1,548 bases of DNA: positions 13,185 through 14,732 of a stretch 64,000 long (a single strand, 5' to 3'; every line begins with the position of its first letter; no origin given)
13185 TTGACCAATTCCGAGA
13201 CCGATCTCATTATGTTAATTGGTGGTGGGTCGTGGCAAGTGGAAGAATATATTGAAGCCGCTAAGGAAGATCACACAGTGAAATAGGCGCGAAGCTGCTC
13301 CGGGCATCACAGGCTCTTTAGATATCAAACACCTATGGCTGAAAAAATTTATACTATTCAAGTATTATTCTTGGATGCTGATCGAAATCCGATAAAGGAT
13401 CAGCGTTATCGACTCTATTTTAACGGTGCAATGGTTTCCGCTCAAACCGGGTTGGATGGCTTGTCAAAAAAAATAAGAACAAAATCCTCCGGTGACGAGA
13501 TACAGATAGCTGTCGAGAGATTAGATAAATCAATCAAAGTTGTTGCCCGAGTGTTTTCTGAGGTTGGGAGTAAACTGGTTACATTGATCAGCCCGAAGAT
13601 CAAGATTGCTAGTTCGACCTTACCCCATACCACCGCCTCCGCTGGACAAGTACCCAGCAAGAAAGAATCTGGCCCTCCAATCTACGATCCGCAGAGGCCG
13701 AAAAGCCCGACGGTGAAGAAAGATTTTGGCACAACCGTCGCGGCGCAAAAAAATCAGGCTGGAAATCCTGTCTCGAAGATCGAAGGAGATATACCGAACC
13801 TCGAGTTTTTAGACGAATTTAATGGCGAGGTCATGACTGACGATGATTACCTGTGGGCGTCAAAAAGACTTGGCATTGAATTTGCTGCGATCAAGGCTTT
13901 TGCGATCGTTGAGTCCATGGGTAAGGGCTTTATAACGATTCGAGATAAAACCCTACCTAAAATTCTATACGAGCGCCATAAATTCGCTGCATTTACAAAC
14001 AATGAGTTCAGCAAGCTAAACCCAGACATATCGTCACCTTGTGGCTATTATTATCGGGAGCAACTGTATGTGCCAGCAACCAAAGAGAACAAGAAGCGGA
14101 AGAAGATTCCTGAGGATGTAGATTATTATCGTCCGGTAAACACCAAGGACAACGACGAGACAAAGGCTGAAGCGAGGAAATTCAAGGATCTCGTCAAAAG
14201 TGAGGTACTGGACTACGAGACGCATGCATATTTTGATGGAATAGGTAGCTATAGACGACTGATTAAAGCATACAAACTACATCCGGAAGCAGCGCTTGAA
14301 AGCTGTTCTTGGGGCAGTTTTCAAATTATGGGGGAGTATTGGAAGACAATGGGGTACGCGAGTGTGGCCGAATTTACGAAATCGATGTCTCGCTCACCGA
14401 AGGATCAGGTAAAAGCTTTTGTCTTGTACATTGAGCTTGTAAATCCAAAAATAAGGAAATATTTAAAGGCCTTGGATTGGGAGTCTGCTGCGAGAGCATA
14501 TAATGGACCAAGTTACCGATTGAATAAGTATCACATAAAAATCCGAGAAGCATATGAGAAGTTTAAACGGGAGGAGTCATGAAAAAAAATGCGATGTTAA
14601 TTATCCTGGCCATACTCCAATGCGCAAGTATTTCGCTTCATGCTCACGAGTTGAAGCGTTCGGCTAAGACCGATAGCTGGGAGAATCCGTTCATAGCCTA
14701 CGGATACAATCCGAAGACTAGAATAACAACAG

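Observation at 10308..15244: Orphan T6SS vgrG-effector-immunity module with an AT-rich cargo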

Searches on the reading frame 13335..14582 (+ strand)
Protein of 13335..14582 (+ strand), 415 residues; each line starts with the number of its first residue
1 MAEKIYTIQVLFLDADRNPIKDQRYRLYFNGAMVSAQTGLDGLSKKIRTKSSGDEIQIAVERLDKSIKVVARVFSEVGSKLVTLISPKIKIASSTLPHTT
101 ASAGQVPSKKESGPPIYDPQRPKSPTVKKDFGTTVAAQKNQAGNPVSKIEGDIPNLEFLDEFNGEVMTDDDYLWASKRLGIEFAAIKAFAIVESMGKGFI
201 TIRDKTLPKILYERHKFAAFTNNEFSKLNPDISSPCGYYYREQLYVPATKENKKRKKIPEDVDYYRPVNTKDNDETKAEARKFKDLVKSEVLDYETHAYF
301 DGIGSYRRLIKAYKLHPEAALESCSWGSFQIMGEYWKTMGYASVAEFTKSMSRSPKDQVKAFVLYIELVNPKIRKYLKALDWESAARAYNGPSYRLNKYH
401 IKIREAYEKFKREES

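Call 3: search_protein_families(library=pfam, proteins=[window:13335-14582:+], max_evalue=0.01)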
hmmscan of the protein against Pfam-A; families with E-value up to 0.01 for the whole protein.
window:13335-14582:+ (415 aa): 1 family
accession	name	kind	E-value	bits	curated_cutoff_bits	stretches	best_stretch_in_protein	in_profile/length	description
PF11860.13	Muramidase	-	2.6e-49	168.3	22.3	1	182-411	1-175/175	N-acetylmuramidase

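Call 4: search_protein_families(library=ncbifam, proteins=[window:13335-14582:+], max_evalue=0.01)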
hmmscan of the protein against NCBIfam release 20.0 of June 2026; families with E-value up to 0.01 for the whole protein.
window:13335-14582:+ (415 aa): 0 families

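Call 7: search_solved_structures(query=window:13335-14582:+, max_evalue=1, show_alignments=2)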
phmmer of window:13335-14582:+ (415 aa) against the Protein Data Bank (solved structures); distinct sequences matched with E-value up to 1: 3.
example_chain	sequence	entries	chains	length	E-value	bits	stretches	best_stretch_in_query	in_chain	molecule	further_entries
7q4s_AAA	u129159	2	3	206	6.7e-35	124.1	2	290-411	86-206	Endolysin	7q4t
5nm7_G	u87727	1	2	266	1.7e-24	89.8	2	297-412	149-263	Peptidoglycan-binding domain 1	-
7rum_A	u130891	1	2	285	1.7e-18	70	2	295-410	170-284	Endolysin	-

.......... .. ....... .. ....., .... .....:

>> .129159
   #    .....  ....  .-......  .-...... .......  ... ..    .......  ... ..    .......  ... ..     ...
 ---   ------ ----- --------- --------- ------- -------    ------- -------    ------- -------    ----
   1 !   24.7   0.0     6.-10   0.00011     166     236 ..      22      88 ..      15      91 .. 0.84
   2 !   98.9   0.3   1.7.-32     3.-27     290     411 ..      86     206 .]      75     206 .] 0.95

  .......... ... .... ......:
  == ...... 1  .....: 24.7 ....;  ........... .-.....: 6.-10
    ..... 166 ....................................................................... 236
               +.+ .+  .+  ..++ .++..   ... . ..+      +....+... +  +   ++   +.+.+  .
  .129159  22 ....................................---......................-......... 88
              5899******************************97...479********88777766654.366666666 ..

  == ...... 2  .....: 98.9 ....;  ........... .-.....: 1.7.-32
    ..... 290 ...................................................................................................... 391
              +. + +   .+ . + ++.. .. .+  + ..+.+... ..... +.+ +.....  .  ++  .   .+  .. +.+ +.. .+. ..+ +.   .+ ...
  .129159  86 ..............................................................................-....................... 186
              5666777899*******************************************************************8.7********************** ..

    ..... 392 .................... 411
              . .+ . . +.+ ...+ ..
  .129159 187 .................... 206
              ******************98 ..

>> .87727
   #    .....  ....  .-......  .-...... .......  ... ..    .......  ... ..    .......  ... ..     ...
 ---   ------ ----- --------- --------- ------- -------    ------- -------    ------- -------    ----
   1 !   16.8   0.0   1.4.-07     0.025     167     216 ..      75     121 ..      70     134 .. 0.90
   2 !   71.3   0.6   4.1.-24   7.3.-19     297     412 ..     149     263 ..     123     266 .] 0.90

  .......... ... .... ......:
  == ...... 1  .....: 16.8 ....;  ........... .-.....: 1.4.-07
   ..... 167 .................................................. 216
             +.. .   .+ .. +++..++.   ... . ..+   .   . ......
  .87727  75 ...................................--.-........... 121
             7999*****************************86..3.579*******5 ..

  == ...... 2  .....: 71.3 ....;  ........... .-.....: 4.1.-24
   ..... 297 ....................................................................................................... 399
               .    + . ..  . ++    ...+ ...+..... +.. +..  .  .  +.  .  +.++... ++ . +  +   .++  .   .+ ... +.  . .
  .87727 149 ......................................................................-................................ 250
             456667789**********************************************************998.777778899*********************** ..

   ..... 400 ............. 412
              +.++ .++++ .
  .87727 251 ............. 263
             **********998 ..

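Call 8: find_homologous_proteins(query=window:13335-14582:+, max_evalue=0.001)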
Query window:13335-14582:+ (415 aa): 167 proteins with E <= 0.001 among 2605 candidates; the best 120 are listed.
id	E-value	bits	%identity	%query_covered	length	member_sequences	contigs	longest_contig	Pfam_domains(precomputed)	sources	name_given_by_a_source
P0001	3.3e-273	924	99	100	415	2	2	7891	PF11860.14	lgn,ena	-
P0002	7.9e-225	764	80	100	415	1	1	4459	PF11860.14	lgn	-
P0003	3.1e-199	680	72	100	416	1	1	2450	PF11860.14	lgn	-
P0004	8.0e-195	666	69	100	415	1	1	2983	PF11860.14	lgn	-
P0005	4.0e-194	663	68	100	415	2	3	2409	PF11860.14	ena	-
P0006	4.6e-192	656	68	100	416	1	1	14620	PF11860.14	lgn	-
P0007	6.4e-189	646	68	99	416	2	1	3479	PF11860.14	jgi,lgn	-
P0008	2.0e-188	644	67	100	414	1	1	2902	PF11860.14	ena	-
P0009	2.5e-186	638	66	98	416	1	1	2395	PF11860.14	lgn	-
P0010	4.6e-179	614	64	100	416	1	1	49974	PF11860.14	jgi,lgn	jgi:hypothetical protein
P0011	4.8e-179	614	65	98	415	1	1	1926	PF11860.14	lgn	-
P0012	4.4e-178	610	64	99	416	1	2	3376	PF11860.14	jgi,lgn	jgi:hypothetical protein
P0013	8.2e-178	610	63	99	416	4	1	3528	PF11860.14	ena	-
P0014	2.6e-175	601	64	99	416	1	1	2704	PF11860.14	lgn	-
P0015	9.1e-175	599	64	98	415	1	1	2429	PF11860.14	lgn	-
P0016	1.3e-173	596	63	98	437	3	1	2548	PF11860.14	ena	-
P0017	2.7e-173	595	63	98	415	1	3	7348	PF11860.14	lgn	-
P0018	2.2e-172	592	63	98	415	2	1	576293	PF11860.14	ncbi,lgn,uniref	ncbi:N-acetylmuramidase domain-containing protein [Massilia sp. BHUDP2]|uniref:N-acetylmuramidase do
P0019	3.2e-171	588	63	98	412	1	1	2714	PF11860.14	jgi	jgi:hypothetical protein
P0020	1.2e-169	583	62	99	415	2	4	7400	PF11860.14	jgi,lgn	jgi:hypothetical protein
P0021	4.0e-166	571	62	97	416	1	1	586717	PF11860.14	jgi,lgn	jgi:hypothetical protein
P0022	2.5e-154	532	57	98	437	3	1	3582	PF11860.14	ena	-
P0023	5.1e-150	518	56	99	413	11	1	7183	PF11860.14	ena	-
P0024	6.4e-149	514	54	98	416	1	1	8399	PF11860.14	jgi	jgi:hypothetical protein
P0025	2.4e-147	509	56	98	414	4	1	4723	PF11860.14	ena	-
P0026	8.2e-147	507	56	97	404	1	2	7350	PF11860.14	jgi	jgi:hypothetical protein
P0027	4.3e-145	502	55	97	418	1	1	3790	PF11860.14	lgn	-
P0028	6.1e-145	501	55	99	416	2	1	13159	PF11860.14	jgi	jgi:hypothetical protein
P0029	2.1e-143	496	54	97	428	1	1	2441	PF11860.14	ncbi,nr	ncbi:MAG: hypothetical protein C0490_12685 [Marivirga sp.]|nr:hypothetical protein [Marivirga sp.]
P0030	3.8e-140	486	55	99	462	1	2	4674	PF11860.14,PF01476.27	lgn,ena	-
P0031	5.0e-138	479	54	99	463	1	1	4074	PF11860.14,PF01476.27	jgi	jgi:murein DD-endopeptidase MepM/ murein hydrolase activator NlpD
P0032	1.7e-137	477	54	100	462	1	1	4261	PF11860.14,PF01476.27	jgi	jgi:murein DD-endopeptidase MepM/ murein hydrolase activator NlpD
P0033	1.8e-137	477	54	99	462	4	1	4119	PF11860.14,PF01476.27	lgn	-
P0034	1.8e-136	473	54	99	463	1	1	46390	PF11860.14,PF01476.27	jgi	jgi:murein DD-endopeptidase MepM/ murein hydrolase activator NlpD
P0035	2.2e-135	470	53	97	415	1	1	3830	PF11860.14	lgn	-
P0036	2.0e-134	467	53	99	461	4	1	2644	PF11860.14,PF01476.27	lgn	-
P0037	9.1e-133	461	52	99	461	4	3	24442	PF11860.14,PF01476.27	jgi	jgi:hypothetical protein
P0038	2.9e-132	460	52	99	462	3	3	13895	PF11860.14,PF01476.27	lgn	-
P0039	5.6e-132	459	53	99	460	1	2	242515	PF11860.14,PF01476.27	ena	-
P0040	6.4e-131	455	53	99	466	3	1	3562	PF11860.14,PF01476.27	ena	-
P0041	1.1e-130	454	53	99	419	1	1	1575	PF11860.14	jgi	jgi:hypothetical protein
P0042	2.9e-130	453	52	98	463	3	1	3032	PF11860.14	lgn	-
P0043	3.2e-130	453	52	94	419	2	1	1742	PF11860.14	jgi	-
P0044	4.0e-129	449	53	99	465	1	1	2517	PF11860.14,PF01476.27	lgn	-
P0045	2.8e-128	446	51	99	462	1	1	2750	PF11860.14,PF01476.27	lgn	-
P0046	2.0e-127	444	50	99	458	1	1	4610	PF11860.14,PF01476.27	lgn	-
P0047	3.2e-126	440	51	98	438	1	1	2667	PF11860.14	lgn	-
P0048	6.2e-126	439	51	99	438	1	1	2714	PF11860.14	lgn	-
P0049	9.8e-126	438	55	90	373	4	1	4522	PF11860.14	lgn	-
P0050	1.6e-121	424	51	99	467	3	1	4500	PF11860.14,PF01476.27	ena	-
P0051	1.1e-120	421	49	99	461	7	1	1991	PF11860.14,PF01476.27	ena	-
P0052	5.8e-120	419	60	80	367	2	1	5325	PF11860.14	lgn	-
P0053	2.6e-119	417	47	99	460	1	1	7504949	PF11860.14,PF01476.27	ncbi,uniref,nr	ncbi:LysM peptidoglycan-binding domain-containing protein [Pseudoduganella lutea]|uniref:DUF3380 dom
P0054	2.8e-118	414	48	99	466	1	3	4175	PF11860.14,PF01476.27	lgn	-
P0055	4.8e-118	413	48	99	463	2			PF11860.14,PF01476.27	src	-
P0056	5.7e-118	412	48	100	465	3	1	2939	PF11860.14,PF01476.27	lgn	-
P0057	6.0e-118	412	48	100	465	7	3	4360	PF11860.14,PF01476.27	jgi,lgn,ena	-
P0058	1.3e-116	408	47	99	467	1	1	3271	PF11860.14,PF01476.27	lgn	-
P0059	3.5e-116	407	48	100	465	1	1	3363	PF11860.14,PF01476.27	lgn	-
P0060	3.6e-116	407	46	100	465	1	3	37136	PF11860.14,PF01476.27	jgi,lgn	jgi:hypothetical protein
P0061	2.3e-115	404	45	99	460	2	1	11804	PF11860.14,PF01476.27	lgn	-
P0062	3.9e-115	403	48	100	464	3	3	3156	PF11860.14,PF01476.27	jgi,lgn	-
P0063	5.1e-115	403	47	99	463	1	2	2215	PF11860.14,PF01476.27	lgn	-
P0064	5.8e-115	403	48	100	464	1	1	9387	PF11860.14,PF01476.27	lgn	-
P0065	8.6e-114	399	48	98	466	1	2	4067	PF11860.14,PF01476.27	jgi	jgi:LysM repeat protein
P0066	2.6e-113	397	47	99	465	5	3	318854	PF11860.14,PF01476.27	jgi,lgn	jgi:hypothetical protein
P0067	1.3e-112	395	47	97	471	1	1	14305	PF11860.14,PF01476.27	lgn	-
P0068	1.4e-112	395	45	99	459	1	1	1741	PF11860.14,PF01476.27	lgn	-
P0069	1.1e-110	389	47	99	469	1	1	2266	PF11860.14,PF01476.27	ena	-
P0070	1.4e-110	388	47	98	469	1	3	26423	PF11860.14,PF01476.27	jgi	jgi:hypothetical protein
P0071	3.0e-110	387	48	99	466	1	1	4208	PF11860.14,PF01476.27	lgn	-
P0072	2.7e-109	384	46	99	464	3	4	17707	PF11860.14,PF01476.27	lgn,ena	-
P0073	2.2e-107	378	48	99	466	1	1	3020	PF11860.14,PF01476.27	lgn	-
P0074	8.3e-107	376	46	99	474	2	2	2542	PF11860.14,PF01476.27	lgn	-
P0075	1.3e-106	375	44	99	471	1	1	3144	PF11860.14,PF01476.27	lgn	-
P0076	4.4e-105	370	58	71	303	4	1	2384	PF11860.14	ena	-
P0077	8.8e-104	366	46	99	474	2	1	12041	PF11860.14,PF01476.27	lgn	-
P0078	7.6e-103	363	45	99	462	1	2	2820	PF11860.14,PF01476.27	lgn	-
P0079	5.8e-101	356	46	99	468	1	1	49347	PF11860.14,PF01476.27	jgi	jgi:LysM repeat protein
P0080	3.2e-96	341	45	95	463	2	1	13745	PF11860.14,PF01476.27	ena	-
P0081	2.3e-95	338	44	95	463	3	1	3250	PF11860.14,PF01476.27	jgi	jgi:LysM repeat protein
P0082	2.2e-89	318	45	87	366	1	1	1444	PF11860.14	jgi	jgi:hypothetical protein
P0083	9.8e-88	313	39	98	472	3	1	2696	PF11860.14,PF01476.27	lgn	-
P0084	3.1e-87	311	55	60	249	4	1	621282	PF11860.14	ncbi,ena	-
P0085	1.8e-84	302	59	60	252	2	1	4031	PF11860.14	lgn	-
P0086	3.0e-80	288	39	98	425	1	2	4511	PF11860.14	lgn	-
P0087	3.0e-77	278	40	99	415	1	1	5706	PF11860.14,PF01476.27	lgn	-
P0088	9.3e-75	270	39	99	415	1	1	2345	PF11860.14,PF01476.27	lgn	-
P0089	2.0e-72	263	38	99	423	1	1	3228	PF11860.14,PF01476.27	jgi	jgi:LysM repeat protein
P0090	3.1e-71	259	40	99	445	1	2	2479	PF11860.14,PF01476.27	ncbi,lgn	-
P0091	4.4e-70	255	39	95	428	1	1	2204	PF11860.14,PF01476.27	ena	-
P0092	1.6e-67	246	37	95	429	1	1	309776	PF11860.14,PF01476.27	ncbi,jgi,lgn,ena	ncbi:MAG: N-acetylmuramidase domain-containing protein [Sulfuriferula sp.]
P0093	4.5e-67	245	39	98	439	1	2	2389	PF11860.14,PF01476.27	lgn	-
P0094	2.2e-66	243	37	95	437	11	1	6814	PF11860.14,PF01476.27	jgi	jgi:LysM repeat protein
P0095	4.9e-66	242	38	98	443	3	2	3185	PF11860.14,PF01476.27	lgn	-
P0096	8.7e-66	241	32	99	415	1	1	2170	PF11860.14,PF01476.27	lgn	-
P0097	9.6e-65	237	37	99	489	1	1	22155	PF11860.14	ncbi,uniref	ncbi:LysM peptidoglycan-binding domain-containing protein [Chitinimonas sp. PSY-7]|uniref:N-acetylmu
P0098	2.1e-63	233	35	99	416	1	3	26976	PF11860.14,PF01476.27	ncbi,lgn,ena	-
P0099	1.6e-62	230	34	98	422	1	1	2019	PF11860.14,PF01476.27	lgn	-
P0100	3.5e-61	226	35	99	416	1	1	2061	PF11860.14,PF01476.27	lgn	-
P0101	6.2e-61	225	37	96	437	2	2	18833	PF11860.14,PF01476.27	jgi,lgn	-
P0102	1.7e-60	223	36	96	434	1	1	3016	PF11860.14,PF01476.27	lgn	-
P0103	1.5e-59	220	37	95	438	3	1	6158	PF11860.14,PF01476.27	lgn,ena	-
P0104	6.6e-59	218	37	98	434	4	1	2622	PF11860.14,PF01476.27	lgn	-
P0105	1.3e-58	217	36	99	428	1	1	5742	PF11860.14,PF01476.27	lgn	-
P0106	2.8e-58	216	36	95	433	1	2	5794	PF11860.14,PF01476.27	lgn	-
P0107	6.2e-58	215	33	100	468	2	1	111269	PF11860.14,PF01476.27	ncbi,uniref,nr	ncbi:LysM peptidoglycan-binding domain-containing protein [Paraburkholderia acidipaludis]|uniref:Lys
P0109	1.5e-57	214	35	95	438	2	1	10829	PF11860.14,PF01476.27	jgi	jgi:hypothetical protein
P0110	7.6e-57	211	36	94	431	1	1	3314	PF11860.14,PF01476.27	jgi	jgi:murein DD-endopeptidase MepM/ murein hydrolase activator NlpD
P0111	1.1e-56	211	36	98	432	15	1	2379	PF11860.14,PF01476.27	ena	-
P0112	4.4e-55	205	35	96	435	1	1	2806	PF11860.14,PF01476.27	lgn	-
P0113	1.6e-54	204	36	94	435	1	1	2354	PF11860.14,PF01476.27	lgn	-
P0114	2.6e-54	203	35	99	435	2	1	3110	PF11860.14,PF01476.27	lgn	-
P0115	4.2e-54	202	35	99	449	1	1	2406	PF11860.14,PF01476.27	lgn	-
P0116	5.1e-54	202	35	99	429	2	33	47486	PF11860.14,PF01476.27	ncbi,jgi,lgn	jgi:LysM repeat protein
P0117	6.1e-54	202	34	96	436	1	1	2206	PF11860.14,PF01476.27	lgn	-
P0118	7.9e-54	201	35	95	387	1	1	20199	PF11860.14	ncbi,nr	ncbi:MAG TPA: N-acetylmuramidase family protein, partial [Noviherbaspirillum sp.]|nr:N-acetylmuramid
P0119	8.4e-54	201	36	99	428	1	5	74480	PF11860.14,PF01476.27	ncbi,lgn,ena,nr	ncbi:MAG: N-acetylmuramidase domain-containing protein [Desulfobacteraceae bacterium]|nr:N-acetylmur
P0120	1.8e-53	200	34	98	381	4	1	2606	PF11860.14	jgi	jgi:hypothetical protein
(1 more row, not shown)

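Call 9: find_encoding_contigs(protein=P0018, flank=10000, max_places=2)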
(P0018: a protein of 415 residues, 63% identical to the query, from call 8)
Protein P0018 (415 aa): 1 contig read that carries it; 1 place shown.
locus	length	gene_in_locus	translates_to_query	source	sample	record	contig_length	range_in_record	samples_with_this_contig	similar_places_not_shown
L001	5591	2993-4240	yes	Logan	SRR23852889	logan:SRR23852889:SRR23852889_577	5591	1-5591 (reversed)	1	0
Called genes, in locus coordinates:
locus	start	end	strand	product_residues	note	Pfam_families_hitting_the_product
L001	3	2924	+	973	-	?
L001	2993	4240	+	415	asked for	PF11860:Muramidase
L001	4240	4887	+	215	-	PF08239:SH3_3 (weak)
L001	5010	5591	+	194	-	?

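Call 10: find_encoding_contigs(protein=P0053, flank=10000, max_places=2)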
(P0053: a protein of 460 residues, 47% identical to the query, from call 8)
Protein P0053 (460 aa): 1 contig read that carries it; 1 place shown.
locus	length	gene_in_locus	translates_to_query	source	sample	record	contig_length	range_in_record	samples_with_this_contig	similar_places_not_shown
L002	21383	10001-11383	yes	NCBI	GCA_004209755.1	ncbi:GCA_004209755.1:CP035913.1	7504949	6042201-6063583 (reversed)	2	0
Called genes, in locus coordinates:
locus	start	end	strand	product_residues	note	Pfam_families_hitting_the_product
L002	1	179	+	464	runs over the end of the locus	-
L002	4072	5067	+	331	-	PF09867:TagF_N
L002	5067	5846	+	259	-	PF04972:BON (faint), PF00691:OmpA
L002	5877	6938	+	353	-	PF06812:ImpA_N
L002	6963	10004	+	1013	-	PF05954:Phage_GPD, PF04717:Phage_base_V, PF13296:T6SS_Vgr, PF10106:DUF2345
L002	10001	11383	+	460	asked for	PF01476:LysM (weak), PF11860:Muramidase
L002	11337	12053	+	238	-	-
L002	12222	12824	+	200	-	-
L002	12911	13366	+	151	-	-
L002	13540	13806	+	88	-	-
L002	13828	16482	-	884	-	PF02861:Clp_N, PF13191:AAA_16 (weak), PF23569:NBD_SMAX1 (weak), PF00004:AAA, PF17871:AAA_lid_9, PF07724:AAA_2, PF07728:AAA_5, PF10431:ClpB_D2-small, +3 more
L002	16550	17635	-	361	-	PF06996:T6SS_TssG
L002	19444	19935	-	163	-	PF04965:GPW_gp25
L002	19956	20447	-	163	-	PF05638:T6SS_HCP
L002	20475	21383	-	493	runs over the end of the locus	PF05943:VipB, PF18945:VipB_2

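Call 11: find_encoding_contigs(protein=P0021, flank=10000, max_places=2)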
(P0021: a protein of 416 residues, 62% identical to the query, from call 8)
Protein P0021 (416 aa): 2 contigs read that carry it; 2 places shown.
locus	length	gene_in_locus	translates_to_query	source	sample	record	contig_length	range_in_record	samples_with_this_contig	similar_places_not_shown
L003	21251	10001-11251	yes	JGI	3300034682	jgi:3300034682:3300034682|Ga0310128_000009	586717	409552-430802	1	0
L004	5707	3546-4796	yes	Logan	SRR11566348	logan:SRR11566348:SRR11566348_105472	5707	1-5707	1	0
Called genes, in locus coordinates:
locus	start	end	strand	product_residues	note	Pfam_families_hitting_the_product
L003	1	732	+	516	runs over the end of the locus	PF01266:DAO (weak), PF04820:Trp_halogenase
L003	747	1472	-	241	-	PF00392:GntR, PF07702:UTRA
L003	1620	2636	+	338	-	-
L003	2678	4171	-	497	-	PF00933:Glyco_hydro_3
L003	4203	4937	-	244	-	PF00392:GntR, PF07702:UTRA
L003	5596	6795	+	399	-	PF07690:MFS_1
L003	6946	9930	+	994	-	PF05954:Phage_GPD, PF04717:Phage_base_V, PF13296:T6SS_Vgr, PF10106:DUF2345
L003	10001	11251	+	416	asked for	PF11860:Muramidase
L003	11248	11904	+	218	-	-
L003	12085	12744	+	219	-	PF09849:DUF2076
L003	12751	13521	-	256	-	PF00072:Response_reg, PF04397:LytTR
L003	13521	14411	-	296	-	PF06580:His_kinase, PF02518:HATPase_c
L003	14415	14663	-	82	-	-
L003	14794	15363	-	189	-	PF13302:Acetyltransf_3, PF13420:Acetyltransf_4, PF13523:Acetyltransf_8 (faint), PF00583:Acetyltransf_1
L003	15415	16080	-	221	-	PF00440:TetR_N, PF08362:TetR_C_3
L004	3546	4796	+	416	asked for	PF11860:Muramidase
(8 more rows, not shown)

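Call 12: find_encoding_contigs(protein=window:13335-14582:+, flank=10000, max_places=4)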
Protein window:13335-14582:+ (415 aa): no gene with exactly this product is on record in the collection.

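Call 13: find_encoding_contigs(protein=P0001, flank=10000, max_places=3)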
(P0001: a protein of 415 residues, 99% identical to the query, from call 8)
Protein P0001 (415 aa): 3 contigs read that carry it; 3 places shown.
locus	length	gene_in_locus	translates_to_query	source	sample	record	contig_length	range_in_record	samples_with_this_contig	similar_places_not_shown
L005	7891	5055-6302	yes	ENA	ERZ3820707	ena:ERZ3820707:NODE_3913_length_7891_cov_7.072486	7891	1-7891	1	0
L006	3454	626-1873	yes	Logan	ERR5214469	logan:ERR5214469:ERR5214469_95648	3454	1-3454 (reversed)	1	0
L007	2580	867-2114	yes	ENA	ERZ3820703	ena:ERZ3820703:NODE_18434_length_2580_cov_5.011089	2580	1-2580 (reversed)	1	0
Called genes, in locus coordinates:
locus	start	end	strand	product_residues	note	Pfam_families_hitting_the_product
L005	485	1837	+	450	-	PF07690:MFS_1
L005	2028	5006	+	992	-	PF05954:Phage_GPD, PF04717:Phage_base_V, PF13296:T6SS_Vgr, PF10106:DUF2345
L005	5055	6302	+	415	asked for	PF11860:Muramidase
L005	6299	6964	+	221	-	-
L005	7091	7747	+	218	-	PF09849:DUF2076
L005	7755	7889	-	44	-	?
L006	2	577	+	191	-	?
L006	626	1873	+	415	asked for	PF11860:Muramidase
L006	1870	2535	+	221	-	-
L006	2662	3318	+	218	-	PF09849:DUF2076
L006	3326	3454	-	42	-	?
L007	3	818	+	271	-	?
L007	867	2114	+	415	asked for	PF11860:Muramidase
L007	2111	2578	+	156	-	?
